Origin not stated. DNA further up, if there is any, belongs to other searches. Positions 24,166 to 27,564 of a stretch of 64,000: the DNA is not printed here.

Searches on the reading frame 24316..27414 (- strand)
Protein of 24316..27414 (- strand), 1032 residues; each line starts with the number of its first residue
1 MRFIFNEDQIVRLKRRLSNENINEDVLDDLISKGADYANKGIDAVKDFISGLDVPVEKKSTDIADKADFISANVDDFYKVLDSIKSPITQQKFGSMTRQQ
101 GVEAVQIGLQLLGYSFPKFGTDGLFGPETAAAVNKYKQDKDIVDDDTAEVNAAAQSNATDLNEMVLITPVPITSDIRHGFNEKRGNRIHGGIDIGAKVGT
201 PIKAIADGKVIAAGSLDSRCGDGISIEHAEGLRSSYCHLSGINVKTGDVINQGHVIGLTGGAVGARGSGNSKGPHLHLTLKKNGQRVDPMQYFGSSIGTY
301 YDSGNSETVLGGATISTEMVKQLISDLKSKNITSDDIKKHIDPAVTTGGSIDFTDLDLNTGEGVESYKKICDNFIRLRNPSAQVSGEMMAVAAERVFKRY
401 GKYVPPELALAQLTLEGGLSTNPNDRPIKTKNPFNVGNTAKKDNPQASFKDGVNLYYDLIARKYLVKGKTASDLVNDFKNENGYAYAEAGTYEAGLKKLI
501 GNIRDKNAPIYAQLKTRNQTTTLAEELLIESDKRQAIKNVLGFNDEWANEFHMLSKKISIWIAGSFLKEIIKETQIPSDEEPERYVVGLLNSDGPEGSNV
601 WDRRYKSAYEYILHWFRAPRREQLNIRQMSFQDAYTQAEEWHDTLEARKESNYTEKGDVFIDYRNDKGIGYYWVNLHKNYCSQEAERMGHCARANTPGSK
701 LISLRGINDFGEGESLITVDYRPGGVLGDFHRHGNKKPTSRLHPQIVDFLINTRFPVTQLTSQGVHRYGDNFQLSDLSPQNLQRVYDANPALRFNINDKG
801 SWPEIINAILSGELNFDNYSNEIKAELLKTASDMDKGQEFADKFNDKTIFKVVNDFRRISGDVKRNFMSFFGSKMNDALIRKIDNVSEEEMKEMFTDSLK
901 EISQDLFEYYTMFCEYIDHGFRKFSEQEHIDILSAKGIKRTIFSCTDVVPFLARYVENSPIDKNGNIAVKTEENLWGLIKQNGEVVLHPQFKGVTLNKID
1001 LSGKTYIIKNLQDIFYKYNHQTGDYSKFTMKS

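Call 12: search_protein_families(library=phrogs, proteins=[window:24316-27414:-], max_evalue=0.001)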
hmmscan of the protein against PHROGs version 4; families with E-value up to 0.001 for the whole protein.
window:24316-27414:- (1032 aa): 19 families
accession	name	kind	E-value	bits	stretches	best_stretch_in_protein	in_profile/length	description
phrog_6700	-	lysis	5.7e-23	80.9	1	167-329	2603-2767/2898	endolysin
phrog_7767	-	other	2.3e-21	77.4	1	177-293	9-119/194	metallo-endopeptidase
phrog_21656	-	other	3.5e-21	76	1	178-295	626-745/1022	peptidase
phrog_28672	-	other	7.5e-20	71.9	1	170-280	270-373/397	metallo-endopeptidase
phrog_16615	-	other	4.2e-15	56.5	1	183-291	413-515/529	peptidase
phrog_37190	-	other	2.8e-13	50.9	1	184-295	135-240/244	peptidase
phrog_10030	-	tail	3.1e-13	49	1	183-292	1908-2017/2105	tail length tape measure protein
phrog_36429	-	unknown function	7.5e-13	48.1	1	179-293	120-233/1159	-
phrog_167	-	tail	5e-10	38.8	1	120-283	1157-1295/1555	tail length tape measure protein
phrog_3572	-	lysis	8.8e-10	38.6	1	187-282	479-574/653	endolysin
phrog_28394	-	unknown function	1.1e-09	38.9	1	189-293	203-300/303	-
phrog_3578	-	lysis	1.3e-09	39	1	156-297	197-360/405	endolysin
phrog_3084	-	lysis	1.4e-09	38.5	1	168-293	4-134/468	endolysin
phrog_8809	-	unknown function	2.4e-09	35.7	1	167-290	1266-1390/2317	-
phrog_14988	-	other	4.8e-09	37.3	1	185-291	29-137/272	peptidase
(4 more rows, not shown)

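Call 66: search_protein_families(library=pfam, proteins=[window:24316-27414:-], max_evalue=0.01)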
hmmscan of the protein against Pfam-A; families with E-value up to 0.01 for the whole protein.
window:24316-27414:- (1032 aa): 2 families
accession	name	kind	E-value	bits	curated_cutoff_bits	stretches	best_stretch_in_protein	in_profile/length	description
PF01551.29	Peptidase_M23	-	1.8e-25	89.4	28.7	1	188-289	2-96/96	Peptidase family M23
PF01471.23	PG_binding_1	-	0.00013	22.5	23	1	99-141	2-42/57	Putative peptidoglycan binding domain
